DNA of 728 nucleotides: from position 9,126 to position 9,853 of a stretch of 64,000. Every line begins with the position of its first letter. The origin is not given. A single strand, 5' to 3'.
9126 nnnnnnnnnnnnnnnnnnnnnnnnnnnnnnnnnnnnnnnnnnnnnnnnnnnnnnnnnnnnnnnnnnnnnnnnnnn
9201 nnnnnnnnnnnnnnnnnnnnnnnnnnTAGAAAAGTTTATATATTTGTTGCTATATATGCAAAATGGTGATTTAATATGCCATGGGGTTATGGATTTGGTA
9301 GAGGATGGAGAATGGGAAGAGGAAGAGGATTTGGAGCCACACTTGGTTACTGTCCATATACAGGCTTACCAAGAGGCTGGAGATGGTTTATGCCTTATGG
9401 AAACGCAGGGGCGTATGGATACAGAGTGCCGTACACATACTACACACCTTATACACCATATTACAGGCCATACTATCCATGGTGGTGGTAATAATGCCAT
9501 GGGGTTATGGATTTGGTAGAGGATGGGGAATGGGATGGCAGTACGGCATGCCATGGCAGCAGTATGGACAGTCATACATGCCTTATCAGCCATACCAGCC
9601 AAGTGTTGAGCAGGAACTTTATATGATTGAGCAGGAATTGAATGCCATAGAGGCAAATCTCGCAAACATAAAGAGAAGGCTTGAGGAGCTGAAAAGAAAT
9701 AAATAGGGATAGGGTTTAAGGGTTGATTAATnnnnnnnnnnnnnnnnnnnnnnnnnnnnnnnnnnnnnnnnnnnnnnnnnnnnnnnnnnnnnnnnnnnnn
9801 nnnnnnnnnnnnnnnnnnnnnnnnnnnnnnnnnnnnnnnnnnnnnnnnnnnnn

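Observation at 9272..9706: Tandem pair of Gly/Tyr/Trp-rich micro-protein genes that share a 42-nt direct repeat at their starts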

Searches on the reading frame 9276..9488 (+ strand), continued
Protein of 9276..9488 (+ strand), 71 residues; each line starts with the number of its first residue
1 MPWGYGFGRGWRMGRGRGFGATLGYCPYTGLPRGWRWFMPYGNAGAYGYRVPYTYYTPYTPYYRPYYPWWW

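Call 50: find_homologous_proteins(query=P0071, max_evalue=1e-20)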
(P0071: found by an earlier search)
Query P0071 (192 aa): 93 proteins with E <= 1e-20 among 1319 candidates.
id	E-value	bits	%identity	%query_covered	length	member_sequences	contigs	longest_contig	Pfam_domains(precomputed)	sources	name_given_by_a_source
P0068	9.5e-121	419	97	100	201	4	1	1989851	PF02579.23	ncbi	-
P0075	2.0e-89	317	71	95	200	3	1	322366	PF02579.23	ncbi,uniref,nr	ncbi:NifB/NifX family molybdenum-iron cluster-binding protein [Thermococcus alcaliphilus]|uniref:Nif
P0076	5.4e-81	289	81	59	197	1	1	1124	PF02579.23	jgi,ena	-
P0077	1.4e-76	275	64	100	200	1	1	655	PF02579.23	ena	-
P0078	2.0e-75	271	81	59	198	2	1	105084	PF02579.23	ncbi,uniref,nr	ncbi:NifB/NifX family molybdenum-iron cluster-binding protein [Thermococcus stetteri]|uniref:NifB/Ni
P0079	2.5e-73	264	69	100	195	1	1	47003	PF02579.23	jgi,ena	-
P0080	3.4e-73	264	68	100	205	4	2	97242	PF02579.23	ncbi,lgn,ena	-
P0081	2.9e-72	261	69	100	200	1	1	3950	PF02579.23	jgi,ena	-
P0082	1.2e-71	259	66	100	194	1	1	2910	PF02579.23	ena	-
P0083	3.0e-70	254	76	59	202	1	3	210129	PF02579.23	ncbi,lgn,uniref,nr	ncbi:NifB/NifX family molybdenum-iron cluster-binding protein [Palaeococcus ferrophilus]|uniref:NifB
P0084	3.1e-70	254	59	100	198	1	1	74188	PF02579.23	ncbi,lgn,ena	-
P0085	9.7e-70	253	58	100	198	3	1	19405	PF02579.23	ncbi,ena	-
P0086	1.2e-69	252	58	100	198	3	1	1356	PF02579.23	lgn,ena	-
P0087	4.5e-69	250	70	95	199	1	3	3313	PF02579.23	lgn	-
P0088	7.7e-69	250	78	59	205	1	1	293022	PF02579.23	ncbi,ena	-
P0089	7.8e-69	250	68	100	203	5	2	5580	PF02579.23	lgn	-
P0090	3.5e-68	248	64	95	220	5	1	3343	PF02579.23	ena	-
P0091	4.7e-68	247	61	100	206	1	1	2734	PF02579.23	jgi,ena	-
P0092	5.4e-68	247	57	100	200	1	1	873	PF02579.23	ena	-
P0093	6.3e-68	247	64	100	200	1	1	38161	PF02579.23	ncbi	ncbi:NifB/NifX family molybdenum-iron cluster-binding protein [Thermococcus sp.]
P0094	4.5e-67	244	73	63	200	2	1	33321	PF02579.23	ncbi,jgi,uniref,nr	ncbi:NifB/NifX family molybdenum-iron cluster-binding protein [Thermococcus sp.]|uniref:NifB/NifX fa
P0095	1.5e-66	242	69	76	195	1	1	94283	PF02579.23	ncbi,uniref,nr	ncbi:dinitrogenase iron-molybdenum cofactor [Thermococcus sp. CX2]|uniref:NifB/NifX family molybdenu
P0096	2.3e-66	242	76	59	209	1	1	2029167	PF02579.23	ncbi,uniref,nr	ncbi:dinitrogenase iron-molybdenum cofactor [Thermococcus siculi]|uniref:Dinitrogenase iron-molybden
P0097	4.3e-66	241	77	59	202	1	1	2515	PF02579.23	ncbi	-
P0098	5.2e-66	240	75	59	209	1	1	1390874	PF02579.23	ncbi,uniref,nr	ncbi:dinitrogenase iron-molybdenum cofactor [Thermococcus sp. M36]|uniref:NifB/NifX family molybdenu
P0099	7.7e-66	240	68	100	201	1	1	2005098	PF02579.23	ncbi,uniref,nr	ncbi:dinitrogenase iron-molybdenum cofactor [Thermococcus profundus]|uniref:Dinitrogenase iron-molyb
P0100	9.3e-66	240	61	95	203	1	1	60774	PF02579.23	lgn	-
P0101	3.9e-65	238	67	59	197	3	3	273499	PF02579.23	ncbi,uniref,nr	ncbi:dinitrogenase iron-molybdenum cofactor [Thermococcus sp. GR7]|uniref:NifB/NifX family molybdenu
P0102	9.9e-65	236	61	100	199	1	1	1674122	PF02579.23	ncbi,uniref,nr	ncbi:NifB/NifX family molybdenum-iron cluster-binding protein [Thermococcus gorgonarius]|uniref:Dini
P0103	1.8e-64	235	56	95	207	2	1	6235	PF02579.23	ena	-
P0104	7.0e-64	234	68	57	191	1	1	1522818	PF02579.23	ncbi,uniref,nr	ncbi:dinitrogenase iron-molybdenum cofactor [Thermococcus sp. P6]|uniref:NifB/NifX family molybdenum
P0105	1.0e-63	233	85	59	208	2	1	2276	PF02579.23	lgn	-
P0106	1.7e-63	232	72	60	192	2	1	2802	PF02579.23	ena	-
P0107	2.0e-63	232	57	100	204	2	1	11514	PF02579.23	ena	-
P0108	2.7e-63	232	57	100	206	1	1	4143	PF02579.23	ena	-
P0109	6.4e-63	230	63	95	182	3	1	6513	PF02579.23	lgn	-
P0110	1.5e-62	229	61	95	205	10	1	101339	PF02579.23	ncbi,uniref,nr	ncbi:NifB/NifX family molybdenum-iron cluster-binding protein [Thermococcus sp. 21S7]|uniref:NifB/Ni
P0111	1.7e-62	229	73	59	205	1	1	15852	PF02579.23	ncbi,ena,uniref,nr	ncbi:NifB/NifX family molybdenum-iron cluster-binding protein [Thermococcus sp.]|uniref:NifB/NifX fa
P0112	2.9e-62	228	60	100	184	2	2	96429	PF02579.23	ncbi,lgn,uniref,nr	ncbi:NifB/NifX family molybdenum-iron cluster-binding protein [Thermococcus waiotapuensis]|uniref:Ni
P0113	4.0e-62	228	64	100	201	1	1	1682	PF02579.23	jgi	-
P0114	1.5e-61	226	60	100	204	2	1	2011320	PF02579.23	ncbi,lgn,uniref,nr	ncbi:iron-molybdenum cofactor-binding protein [Thermococcus sp. 4557]|uniref:NifB/NifX family molybd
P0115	1.6e-61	226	74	59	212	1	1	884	PF02579.23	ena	-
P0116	1.8e-61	226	76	59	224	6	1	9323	PF02579.23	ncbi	-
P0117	1.8e-61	226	57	100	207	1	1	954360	PF02579.23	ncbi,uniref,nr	ncbi:NifB/NifX family molybdenum-iron cluster-binding protein [Thermococcus sp. MV11]|uniref:NifB/Ni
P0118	2.0e-61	226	75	59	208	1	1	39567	PF02579.23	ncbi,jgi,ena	-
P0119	4.8e-61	224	75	59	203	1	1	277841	PF02579.23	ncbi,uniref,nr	ncbi:NifB/NifX family molybdenum-iron cluster-binding protein [Thermococcus sp. ES12]|uniref:NifB/Ni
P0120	6.3e-61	224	64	100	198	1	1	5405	PF02579.23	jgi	-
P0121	6.4e-61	224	63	100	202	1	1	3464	PF02579.23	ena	-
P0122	1.4e-60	223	57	100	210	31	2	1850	PF02579.23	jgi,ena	-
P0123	2.3e-60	222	57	100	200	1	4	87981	PF02579.23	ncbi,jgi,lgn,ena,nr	ncbi:MAG TPA: dinitrogenase iron-molybdenum cofactor [Thermococcus sp.]|nr:dinitrogenase iron-molybd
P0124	2.2e-59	219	51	100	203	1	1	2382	PF02579.23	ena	-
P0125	1.0e-58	217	73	59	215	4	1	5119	PF02579.23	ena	-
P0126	2.1e-58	216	61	100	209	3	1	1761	PF02579.23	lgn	-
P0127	5.2e-58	214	63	95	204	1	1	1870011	PF02579.23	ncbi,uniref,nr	ncbi:NifB/NifX family molybdenum-iron cluster-binding protein [Thermococcus sp. 21S9]|uniref:NifB/Ni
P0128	5.9e-58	214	71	81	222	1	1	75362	PF02579.23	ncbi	-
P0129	7.7e-58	214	64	68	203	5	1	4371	PF02579.23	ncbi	-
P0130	1.9e-57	213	58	100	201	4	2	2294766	PF02579.23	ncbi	ncbi:NifB/NifX family molybdenum-iron cluster-binding protein [Thermococcus atlanticus]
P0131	3.3e-57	212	54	100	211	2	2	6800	PF02579.23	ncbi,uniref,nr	ncbi:NifB/NifX family molybdenum-iron cluster-binding protein [Thermococcus sp.]|uniref:NifB/NifX fa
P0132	9.9e-57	210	53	95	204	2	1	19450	PF02579.23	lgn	-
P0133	1.9e-56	209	65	61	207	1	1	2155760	PF02579.23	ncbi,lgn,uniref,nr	ncbi:NifB/NifX family molybdenum-iron cluster-binding protein [Thermococcus henrietii]|uniref:NifB/N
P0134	1.9e-56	209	49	95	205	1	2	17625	PF02579.23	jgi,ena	-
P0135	2.2e-56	209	57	100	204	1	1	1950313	PF02579.23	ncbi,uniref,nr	ncbi:putative dinitrogenase iron-molybdenum cofactor biosynthesis protein 2 [Thermococcus cleftensis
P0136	4.4e-56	208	55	98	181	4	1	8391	PF02579.23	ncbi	-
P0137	3.5e-55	205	56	100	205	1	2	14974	PF02579.23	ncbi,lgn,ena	-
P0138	2.9e-54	202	59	95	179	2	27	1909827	PF02579.23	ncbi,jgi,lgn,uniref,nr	ncbi:dinitrogenase iron-molybdenum cofactor [Pyrococcus furiosus DSM 3638]|uniref:Dinitrogenase iron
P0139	4.2e-54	202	72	59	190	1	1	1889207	PF02579.23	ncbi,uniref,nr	ncbi:NifB/NifX family molybdenum-iron cluster-binding protein [Thermococcus aggregans]|uniref:NifB/N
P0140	1.2e-53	200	72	59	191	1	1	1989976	PF02579.23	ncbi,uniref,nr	ncbi:dinitrogenase iron-molybdenum cofactor [Thermococcus sp. 18S1]|uniref:NifB/NifX family molybden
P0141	1.7e-52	196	55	95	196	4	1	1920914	PF02579.23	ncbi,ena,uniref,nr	ncbi:iron-molybdenum cofactor-binding protein [Thermococcus guaymasensis DSM 11113]|uniref:Iron-moly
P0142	5.6e-52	195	54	100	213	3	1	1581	PF02579.23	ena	-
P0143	2.0e-51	193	50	95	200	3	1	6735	PF02579.23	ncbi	ncbi:NifB/NifX family molybdenum-iron cluster-binding protein [Thermococcus sp.]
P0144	1.7e-49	187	50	95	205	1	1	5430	PF02579.23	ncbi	-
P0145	2.3e-49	186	43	100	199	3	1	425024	PF02579.23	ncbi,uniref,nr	ncbi:dinitrogenase iron-molybdenum cofactor [Thermococcus sp. MV5]|uniref:NifB/NifX family molybdenu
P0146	3.0e-49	186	67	14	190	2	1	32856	PF02579.23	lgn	-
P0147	7.4e-49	184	52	96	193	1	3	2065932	PF02579.23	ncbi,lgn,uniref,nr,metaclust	ncbi:NifB/NifX family molybdenum-iron cluster-binding protein [Thermococcus thioreducens]|uniref:Din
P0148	1.3e-48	184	51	100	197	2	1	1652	PF02579.23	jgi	-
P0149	1.4e-48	184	53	96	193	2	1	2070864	PF02579.23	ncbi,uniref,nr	ncbi:NifB/NifX family molybdenum-iron cluster-binding protein [Thermococcus thermotolerans]|uniref:N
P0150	2.1e-48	183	51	95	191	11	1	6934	PF02579.23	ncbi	-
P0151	2.8e-48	183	71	61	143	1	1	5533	PF02579.23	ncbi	ncbi:NifB/NifX family molybdenum-iron cluster-binding protein, partial [Thermococcus sp.]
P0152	1.6e-47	180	46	100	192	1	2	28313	PF02579.23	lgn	-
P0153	3.5e-46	176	50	96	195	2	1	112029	PF02579.23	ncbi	-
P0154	1.4e-44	171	53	95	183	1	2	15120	PF02579.23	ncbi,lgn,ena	-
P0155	1.1e-43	167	54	95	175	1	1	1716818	PF02579.23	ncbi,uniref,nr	ncbi:NifB/NifX family molybdenum-iron cluster-binding protein [Pyrococcus yayanosii]|uniref:Iron-mol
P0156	9.6e-43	164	49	94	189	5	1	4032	PF02579.23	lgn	-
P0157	1.4e-42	164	46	100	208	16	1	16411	PF02579.23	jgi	jgi:predicted Fe-Mo cluster-binding NifX family protein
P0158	2.8e-42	163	45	100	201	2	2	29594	PF02579.23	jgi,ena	-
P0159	2.6e-40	157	73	57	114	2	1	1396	PF02579.23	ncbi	ncbi:MAG: NifB/NifX family molybdenum-iron cluster-binding protein, partial [Thermococcus sp.]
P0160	3.4e-36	143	69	56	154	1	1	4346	PF02579.23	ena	-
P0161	2.7e-34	137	54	58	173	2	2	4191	PF02579.23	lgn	-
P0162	3.0e-34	137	46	95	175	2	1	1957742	PF02579.23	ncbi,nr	ncbi:NifB/NifX family molybdenum-iron cluster-binding protein [Thermococcus paralvinellae]|nr:NifB/N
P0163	7.3e-33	132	84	42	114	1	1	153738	PF02579.23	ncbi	-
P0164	8.2e-31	126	68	49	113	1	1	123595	PF02579.23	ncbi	-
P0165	2.3e-26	111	50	69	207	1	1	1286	PF17253.8,PF02579.23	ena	-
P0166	1.2e-25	109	55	56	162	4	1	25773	PF02579.23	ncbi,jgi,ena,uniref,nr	ncbi:MAG TPA: dinitrogenase iron-molybdenum cofactor [Thermococcus paralvinellae]|uniref:Dinitrogena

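Call 57: find_encoding_contigs(protein=P0001, flank=1500, max_places=6)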
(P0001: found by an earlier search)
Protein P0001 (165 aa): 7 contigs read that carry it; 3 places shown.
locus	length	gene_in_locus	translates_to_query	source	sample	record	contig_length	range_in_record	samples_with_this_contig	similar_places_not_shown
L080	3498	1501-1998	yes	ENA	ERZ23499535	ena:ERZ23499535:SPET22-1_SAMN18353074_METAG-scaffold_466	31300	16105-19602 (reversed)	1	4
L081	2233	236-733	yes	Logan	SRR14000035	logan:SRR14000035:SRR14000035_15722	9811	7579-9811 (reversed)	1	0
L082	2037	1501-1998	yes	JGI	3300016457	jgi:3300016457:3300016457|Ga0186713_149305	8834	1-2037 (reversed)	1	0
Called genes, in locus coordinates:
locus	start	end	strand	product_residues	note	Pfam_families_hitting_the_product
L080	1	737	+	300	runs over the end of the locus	PF01035:DNA_binding_1, PF04493:Endonuclease_5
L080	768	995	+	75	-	-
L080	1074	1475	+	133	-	PF17253:DUF5320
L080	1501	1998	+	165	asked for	PF02579:Nitro_FeMo-Co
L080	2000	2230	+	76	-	-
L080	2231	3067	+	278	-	PF01656:CbiA, PF10609:ParA, PF13614:AAA_31 (weak), PF00037:Fer4 (weak), PF12837:Fer4_6 (weak), PF13237:Fer4_10 (weak), PF14697:Fer4_21, PF12838:Fer4_7 (weak), +4 more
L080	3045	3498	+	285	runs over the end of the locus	PF01656:CbiA, PF13614:AAA_31 (faint), PF00037:Fer4 (weak), PF14697:Fer4_21, PF25160:LdpA_Fe-S-bd (weak), PF00037:Fer4 (weak), PF12838:Fer4_7 (weak), PF10609:ParA, +3 more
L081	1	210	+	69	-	?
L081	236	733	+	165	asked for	PF02579:Nitro_FeMo-Co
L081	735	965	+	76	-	-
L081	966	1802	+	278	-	PF01656:CbiA, PF10609:ParA, PF13614:AAA_31 (weak), PF00037:Fer4 (weak), PF12837:Fer4_6 (weak), PF13237:Fer4_10 (weak), PF14697:Fer4_21, PF12838:Fer4_7 (weak), +4 more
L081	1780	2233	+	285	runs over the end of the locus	PF01656:CbiA, PF13614:AAA_31 (faint), PF00037:Fer4 (weak), PF14697:Fer4_21, PF25160:LdpA_Fe-S-bd (weak), PF00037:Fer4 (weak), PF12838:Fer4_7 (weak), PF10609:ParA, +3 more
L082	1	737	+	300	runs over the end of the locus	PF01035:DNA_binding_1, PF04493:Endonuclease_5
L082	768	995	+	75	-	-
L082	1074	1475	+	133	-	PF17253:DUF5320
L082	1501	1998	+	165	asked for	PF02579:Nitro_FeMo-Co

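Call 64: find_encoding_contigs(protein=P0138, flank=5000, max_places=1)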
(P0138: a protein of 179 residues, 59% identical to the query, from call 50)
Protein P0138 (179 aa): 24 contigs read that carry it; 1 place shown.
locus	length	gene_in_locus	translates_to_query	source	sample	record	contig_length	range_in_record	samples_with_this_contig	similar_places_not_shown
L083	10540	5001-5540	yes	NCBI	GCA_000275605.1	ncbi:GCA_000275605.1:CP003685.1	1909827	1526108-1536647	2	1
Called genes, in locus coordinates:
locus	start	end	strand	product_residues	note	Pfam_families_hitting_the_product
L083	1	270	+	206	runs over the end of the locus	PF02676:TYW3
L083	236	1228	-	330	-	PF04055:Radical_SAM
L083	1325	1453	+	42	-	-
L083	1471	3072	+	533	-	PF03553:Na_H_antiporter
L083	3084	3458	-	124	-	PF10609:ParA (faint), PF01656:CbiA (weak)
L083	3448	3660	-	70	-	-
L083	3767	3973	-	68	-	PF01656:CbiA, PF10609:ParA (weak)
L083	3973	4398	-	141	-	-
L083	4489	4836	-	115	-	PF00037:Fer4 (faint), PF12837:Fer4_6 (faint), PF14697:Fer4_21, PF12838:Fer4_7 (faint)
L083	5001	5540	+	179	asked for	PF02579:Nitro_FeMo-Co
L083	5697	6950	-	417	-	PF27234:MJ0013, PF01385:OrfB_IS605 (weak), PF07282:Cas12f1-like_TNB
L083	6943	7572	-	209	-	PF12728:HTH_17, PF00376:MerR, PF13411:MerR_1, PF00239:Resolvase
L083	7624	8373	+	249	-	PF00753:Lactamase_B, PF23023:Anti-Pycsar_Apyc1, PF12706:Lactamase_B_2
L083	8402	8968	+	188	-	PF04079:SMC_ScpB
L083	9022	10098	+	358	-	PF01336:tRNA_anti-codon, PF08646:Rep_fac-A_C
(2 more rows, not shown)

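Call 76: search_solved_structures(query=A2, max_evalue=1)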
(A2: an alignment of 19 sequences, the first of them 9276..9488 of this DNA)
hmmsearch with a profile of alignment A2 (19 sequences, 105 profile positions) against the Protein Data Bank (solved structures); distinct sequences matched with E-value up to 1: 192 (the best 60 are shown).
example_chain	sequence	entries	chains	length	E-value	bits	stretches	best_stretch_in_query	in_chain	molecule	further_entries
7x6o_B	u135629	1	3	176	0.0054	20.5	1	25-103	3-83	Hemagglutinin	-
9mtg_B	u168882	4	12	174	0.0054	20.5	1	25-103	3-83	Hemagglutinin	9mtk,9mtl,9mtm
9n5z_F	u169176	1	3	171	0.0055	20.5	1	25-103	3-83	Hemagglutinin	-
7t3d_B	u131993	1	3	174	0.0055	20.5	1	25-103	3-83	Hemagglutinin HA2 chain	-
4jtv_B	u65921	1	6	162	0.0059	20.4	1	25-103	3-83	Hemagglutinin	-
4ju0_B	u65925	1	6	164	0.006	20.4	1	25-103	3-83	Hemagglutinin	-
4jtx_B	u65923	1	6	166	0.0061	20.4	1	25-103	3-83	Hemagglutinin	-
4lxv_B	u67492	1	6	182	0.0061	20.4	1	25-103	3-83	Hemagglutinin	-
5gjt_B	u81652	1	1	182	0.0061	20.4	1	25-103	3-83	Hemagglutinin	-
9dm0_B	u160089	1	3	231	0.0064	20.3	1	25-103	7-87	Hemagglutinin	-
6ml8_B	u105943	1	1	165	0.007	20.2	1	25-103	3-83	Hemagglutinin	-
8ut4_B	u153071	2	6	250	0.0071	20.2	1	25-103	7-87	Hemagglutinin HA2 chain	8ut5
3hto_B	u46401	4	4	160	0.0075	20.1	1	25-103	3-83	Hemagglutinin HA2 chain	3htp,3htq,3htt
3m6s_B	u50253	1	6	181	0.0077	20.1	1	25-103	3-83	Hemagglutinin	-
3ztn_B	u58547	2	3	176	0.0078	20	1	25-103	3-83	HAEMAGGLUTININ | Hemagglutinin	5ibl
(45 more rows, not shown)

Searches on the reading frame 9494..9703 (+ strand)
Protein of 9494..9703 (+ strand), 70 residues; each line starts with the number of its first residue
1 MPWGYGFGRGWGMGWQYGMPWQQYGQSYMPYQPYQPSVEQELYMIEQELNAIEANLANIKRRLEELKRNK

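Call 5: search_protein_families(library=pfam, proteins=[window:9494-9703:+], max_evalue=1)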
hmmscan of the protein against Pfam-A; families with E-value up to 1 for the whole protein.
window:9494-9703:+ (70 aa): 4 families
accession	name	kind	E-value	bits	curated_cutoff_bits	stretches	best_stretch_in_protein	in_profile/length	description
PF17253.7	DUF5320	-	1.2e-08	36.5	27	1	4-66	36-99/99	Family of unknown function (DUF5320)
PF05377.16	FlaC_arch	-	0.0078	17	27.8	1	38-69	5-36/55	Flagella accessory protein C (FlaC)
PF04201.20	TPD52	-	0.14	12.8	25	1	37-68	8-39/108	Tumour protein D52 family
PF10779.14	XhlA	-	0.2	12.3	34.7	1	45-69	2-26/67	Haemolysin XhlA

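Call 6: search_protein_families(library=ncbifam, proteins=[window:9494-9703:+], max_evalue=0.1)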
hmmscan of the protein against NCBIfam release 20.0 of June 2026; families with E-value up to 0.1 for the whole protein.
window:9494-9703:+ (70 aa): 0 families

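Call 23: find_homologous_proteins(query=window:9494-9703:+, max_evalue=0.01)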
Query window:9494-9703:+: 1 candidates shared short words with the query, none scored E <= 0.01.

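Call 72: predict_structure(alignment_id=A4)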
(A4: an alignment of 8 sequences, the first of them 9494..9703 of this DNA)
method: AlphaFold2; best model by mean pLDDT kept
length: 70 residues; sequences in the alignment: 8
mean_pLDDT: 70.2   pTM: 0.39
mean pLDDT of the five models: 70.2, 67.5, 66.2, 66.2, 63.9
residues with pLDDT >= 90: 27; 70-90: 8; 50-70: 8; < 50: 27
segments of 3 or more residues with pLDDT < 50: 1-6, 8-19, 21-28
pLDDT, mean of each block of 10 residues (from residue 1): 47 46 46 73 94 96 90
secondary structure, 60 per line:
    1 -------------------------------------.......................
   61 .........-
elements in order: H38-69
